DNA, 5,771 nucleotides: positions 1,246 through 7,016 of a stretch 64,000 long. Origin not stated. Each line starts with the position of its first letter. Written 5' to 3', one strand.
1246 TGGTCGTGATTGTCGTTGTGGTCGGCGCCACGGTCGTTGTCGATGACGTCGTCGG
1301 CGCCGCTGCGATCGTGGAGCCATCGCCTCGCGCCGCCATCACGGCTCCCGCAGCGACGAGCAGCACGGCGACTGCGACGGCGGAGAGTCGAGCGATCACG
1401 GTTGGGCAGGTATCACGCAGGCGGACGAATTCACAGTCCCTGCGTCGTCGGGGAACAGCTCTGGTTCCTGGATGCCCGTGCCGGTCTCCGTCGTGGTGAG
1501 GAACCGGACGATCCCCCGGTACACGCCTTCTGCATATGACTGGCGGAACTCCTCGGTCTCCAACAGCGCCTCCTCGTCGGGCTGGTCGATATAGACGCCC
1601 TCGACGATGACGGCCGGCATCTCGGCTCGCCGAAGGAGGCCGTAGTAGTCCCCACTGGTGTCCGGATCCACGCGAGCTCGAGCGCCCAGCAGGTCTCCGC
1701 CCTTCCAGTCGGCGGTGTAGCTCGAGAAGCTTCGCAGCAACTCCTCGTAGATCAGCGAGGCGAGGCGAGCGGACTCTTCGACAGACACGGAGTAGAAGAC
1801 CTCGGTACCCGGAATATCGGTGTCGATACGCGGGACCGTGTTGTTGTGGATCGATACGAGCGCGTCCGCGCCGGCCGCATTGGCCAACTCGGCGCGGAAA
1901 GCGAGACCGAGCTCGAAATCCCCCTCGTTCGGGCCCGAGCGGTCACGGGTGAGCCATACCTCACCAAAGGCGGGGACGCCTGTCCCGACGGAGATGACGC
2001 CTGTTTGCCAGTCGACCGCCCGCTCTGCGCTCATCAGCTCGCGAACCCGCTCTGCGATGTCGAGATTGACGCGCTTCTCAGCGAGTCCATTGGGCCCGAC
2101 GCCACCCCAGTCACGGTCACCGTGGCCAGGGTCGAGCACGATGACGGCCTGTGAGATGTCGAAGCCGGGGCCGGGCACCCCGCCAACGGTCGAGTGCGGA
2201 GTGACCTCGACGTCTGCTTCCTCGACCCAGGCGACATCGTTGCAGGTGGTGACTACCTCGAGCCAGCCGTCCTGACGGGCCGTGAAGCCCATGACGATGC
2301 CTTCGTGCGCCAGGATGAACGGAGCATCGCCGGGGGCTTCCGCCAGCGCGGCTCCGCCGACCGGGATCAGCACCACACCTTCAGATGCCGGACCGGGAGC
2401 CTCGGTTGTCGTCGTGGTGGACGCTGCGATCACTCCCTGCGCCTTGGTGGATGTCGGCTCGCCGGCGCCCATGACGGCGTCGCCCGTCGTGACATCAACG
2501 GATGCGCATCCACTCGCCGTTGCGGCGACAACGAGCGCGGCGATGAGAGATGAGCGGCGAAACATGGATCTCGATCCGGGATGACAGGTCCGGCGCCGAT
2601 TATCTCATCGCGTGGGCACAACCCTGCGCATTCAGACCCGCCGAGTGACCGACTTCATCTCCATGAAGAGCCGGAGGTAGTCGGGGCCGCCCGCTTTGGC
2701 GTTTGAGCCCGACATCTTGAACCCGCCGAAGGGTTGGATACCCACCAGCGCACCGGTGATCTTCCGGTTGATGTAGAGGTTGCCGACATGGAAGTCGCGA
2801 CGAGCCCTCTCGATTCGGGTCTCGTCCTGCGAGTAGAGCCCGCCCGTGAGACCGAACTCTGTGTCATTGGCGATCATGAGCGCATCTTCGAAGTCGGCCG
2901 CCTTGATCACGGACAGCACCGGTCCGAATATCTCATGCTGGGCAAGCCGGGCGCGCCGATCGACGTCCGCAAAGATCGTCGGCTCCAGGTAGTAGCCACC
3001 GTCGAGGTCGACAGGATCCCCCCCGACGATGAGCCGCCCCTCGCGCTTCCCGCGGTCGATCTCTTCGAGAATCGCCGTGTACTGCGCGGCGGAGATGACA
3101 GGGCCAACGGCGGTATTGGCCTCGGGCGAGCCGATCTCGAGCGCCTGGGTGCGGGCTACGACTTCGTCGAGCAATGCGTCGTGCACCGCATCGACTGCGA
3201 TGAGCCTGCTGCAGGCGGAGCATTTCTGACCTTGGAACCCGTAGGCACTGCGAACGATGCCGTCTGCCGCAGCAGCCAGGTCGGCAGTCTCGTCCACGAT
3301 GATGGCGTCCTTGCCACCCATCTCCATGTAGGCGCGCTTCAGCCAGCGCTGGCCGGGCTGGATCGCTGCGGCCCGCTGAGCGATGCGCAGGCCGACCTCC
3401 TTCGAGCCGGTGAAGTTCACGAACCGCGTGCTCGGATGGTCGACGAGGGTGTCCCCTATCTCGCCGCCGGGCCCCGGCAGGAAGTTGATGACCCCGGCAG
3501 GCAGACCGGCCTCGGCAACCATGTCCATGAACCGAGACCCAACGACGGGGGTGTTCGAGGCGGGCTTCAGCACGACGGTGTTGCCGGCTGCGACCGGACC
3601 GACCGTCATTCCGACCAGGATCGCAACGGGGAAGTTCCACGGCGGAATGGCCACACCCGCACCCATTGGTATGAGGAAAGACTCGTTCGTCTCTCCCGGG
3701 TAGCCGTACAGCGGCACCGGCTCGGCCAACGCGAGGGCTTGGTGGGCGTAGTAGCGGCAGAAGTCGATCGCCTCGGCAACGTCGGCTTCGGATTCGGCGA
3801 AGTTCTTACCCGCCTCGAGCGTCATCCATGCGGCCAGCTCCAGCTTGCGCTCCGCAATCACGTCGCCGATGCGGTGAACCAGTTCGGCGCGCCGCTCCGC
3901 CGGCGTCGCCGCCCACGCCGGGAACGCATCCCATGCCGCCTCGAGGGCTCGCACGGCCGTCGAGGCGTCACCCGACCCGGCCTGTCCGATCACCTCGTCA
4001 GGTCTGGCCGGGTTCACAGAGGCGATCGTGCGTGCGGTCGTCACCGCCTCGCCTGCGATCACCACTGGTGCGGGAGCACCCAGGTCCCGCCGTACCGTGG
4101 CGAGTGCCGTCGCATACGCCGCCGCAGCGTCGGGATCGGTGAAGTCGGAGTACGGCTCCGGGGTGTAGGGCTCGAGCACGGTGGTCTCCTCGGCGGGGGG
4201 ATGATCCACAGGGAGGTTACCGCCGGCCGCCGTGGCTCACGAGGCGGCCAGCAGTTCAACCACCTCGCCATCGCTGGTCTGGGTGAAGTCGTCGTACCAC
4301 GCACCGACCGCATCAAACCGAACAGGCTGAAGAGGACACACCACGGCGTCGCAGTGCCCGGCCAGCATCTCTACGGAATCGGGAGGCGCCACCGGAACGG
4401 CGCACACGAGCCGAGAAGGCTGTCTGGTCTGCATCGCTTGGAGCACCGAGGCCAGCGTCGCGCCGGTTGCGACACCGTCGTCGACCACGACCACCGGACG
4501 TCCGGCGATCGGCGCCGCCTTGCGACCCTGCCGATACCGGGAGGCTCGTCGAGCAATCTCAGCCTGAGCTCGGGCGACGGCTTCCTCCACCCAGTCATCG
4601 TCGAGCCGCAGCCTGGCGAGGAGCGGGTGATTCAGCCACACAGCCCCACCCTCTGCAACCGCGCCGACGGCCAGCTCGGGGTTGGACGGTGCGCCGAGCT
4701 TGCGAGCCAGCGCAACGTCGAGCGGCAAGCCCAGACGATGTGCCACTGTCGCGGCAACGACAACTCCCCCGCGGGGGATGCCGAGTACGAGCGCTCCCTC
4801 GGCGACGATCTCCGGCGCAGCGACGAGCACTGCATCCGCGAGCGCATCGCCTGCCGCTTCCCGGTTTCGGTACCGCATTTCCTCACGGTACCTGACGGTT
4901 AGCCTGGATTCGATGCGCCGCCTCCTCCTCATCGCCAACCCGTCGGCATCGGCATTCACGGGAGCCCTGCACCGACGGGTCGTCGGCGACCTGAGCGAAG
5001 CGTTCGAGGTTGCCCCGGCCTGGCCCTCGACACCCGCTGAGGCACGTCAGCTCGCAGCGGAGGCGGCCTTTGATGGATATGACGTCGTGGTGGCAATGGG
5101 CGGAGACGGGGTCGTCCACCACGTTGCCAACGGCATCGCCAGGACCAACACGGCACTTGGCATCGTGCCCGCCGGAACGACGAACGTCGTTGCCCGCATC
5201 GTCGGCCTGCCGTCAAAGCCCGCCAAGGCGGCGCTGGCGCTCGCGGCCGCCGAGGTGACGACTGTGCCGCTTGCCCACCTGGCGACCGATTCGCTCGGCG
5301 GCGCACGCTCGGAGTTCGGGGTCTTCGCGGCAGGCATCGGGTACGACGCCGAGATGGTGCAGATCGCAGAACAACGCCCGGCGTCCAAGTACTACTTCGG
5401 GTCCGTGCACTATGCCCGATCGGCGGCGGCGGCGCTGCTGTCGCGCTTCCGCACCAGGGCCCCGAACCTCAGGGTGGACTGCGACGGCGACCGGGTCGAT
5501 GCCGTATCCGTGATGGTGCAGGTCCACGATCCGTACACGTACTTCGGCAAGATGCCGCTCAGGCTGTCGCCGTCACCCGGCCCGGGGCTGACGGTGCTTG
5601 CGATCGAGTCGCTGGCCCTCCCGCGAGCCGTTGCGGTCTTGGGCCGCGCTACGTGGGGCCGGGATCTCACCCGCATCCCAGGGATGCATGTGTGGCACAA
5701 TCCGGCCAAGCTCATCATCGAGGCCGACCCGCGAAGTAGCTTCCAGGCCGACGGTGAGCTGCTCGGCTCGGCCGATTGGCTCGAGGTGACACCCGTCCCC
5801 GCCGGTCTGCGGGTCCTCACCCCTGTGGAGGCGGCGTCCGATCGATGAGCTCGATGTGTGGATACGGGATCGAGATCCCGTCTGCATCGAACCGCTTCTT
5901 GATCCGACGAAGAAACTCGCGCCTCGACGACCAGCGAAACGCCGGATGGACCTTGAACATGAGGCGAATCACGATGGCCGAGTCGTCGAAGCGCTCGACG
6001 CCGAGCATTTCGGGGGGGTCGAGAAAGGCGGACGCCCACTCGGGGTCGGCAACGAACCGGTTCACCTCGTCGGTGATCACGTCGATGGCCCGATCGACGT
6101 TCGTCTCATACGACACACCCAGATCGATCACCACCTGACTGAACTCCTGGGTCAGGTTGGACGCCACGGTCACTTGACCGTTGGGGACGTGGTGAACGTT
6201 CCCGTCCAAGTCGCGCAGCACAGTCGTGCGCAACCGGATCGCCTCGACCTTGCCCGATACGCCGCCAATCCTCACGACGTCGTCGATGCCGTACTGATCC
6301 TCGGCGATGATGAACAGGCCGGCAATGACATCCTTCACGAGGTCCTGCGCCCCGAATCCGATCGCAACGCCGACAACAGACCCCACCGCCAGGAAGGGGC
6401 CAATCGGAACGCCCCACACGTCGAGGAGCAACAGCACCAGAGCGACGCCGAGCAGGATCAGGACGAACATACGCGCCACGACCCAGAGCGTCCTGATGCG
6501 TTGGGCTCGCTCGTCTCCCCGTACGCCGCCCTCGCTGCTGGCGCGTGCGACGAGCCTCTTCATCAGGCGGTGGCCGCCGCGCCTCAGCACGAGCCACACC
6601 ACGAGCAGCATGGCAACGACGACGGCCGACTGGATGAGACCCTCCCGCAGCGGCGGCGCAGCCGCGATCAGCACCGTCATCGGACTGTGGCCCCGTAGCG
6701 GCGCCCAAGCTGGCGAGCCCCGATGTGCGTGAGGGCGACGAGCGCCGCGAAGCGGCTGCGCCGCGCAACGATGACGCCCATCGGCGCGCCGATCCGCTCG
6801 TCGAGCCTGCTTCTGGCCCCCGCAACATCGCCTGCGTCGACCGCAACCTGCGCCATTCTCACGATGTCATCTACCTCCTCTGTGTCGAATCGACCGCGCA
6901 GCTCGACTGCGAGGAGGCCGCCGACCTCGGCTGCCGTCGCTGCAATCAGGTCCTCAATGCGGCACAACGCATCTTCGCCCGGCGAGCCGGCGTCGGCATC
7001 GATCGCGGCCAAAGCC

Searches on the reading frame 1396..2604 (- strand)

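Call 72: search_protein_families(library=pfam, proteins=[window:1396-2604:-], max_evalue=0.0001)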
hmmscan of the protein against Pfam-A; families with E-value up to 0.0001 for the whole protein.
window:1396-2604:- (402 aa): 1 family
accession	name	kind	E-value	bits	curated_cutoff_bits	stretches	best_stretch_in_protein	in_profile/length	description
PF01520.23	Amidase_3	-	6.6e-32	111.4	27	2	227-366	49-173/174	N-acetylmuramoyl-L-alanine amidase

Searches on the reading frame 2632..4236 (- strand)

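Call 72: search_protein_families(library=pfam, proteins=[window:2632-4236:-], max_evalue=0.0001)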
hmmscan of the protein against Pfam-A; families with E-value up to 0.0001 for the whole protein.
window:2632-4236:- (534 aa): 1 family
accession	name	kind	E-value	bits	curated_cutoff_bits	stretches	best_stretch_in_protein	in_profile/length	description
PF00171.27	Aldedh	-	5.4e-145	483.9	23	1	68-530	6-461/461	Aldehyde dehydrogenase family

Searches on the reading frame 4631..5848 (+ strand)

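Call 72: search_protein_families(library=pfam, proteins=[window:4631-5848:+], max_evalue=0.0001)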
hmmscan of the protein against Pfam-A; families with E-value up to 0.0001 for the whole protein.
window:4631-5848:+ (405 aa): 1 family
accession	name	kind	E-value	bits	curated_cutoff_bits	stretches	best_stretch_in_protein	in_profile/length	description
PF00781.29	DAGK_cat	-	1.7e-23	83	23.6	1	97-215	1-123/125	Diacylglycerol kinase catalytic domain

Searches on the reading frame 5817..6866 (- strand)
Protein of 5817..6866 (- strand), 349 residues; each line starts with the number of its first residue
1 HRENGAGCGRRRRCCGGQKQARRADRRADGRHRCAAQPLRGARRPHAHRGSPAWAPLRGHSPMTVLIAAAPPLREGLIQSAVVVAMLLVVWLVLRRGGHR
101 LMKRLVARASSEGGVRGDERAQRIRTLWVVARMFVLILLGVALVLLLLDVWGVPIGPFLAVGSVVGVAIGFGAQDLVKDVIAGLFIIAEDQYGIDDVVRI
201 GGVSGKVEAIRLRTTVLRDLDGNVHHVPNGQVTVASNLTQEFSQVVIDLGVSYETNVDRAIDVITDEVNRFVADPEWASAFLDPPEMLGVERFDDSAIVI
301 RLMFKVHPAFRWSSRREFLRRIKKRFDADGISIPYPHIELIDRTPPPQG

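Call 72: search_protein_families(library=pfam, proteins=[window:5817-6866:-], max_evalue=0.0001)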
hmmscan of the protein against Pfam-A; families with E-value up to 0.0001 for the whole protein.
window:5817-6866:- (349 aa): 2 families
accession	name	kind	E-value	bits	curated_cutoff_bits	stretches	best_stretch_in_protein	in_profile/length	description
PF00924.24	MS_channel_2nd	-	6.6e-18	65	20.2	1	175-238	1-66/68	Mechanosensitive ion channel, beta-domain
PF21082.3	MS_channel_3rd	-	3.8e-08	34.1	21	1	245-333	1-88/88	Mechanosensitive ion channel MscS, C-terminal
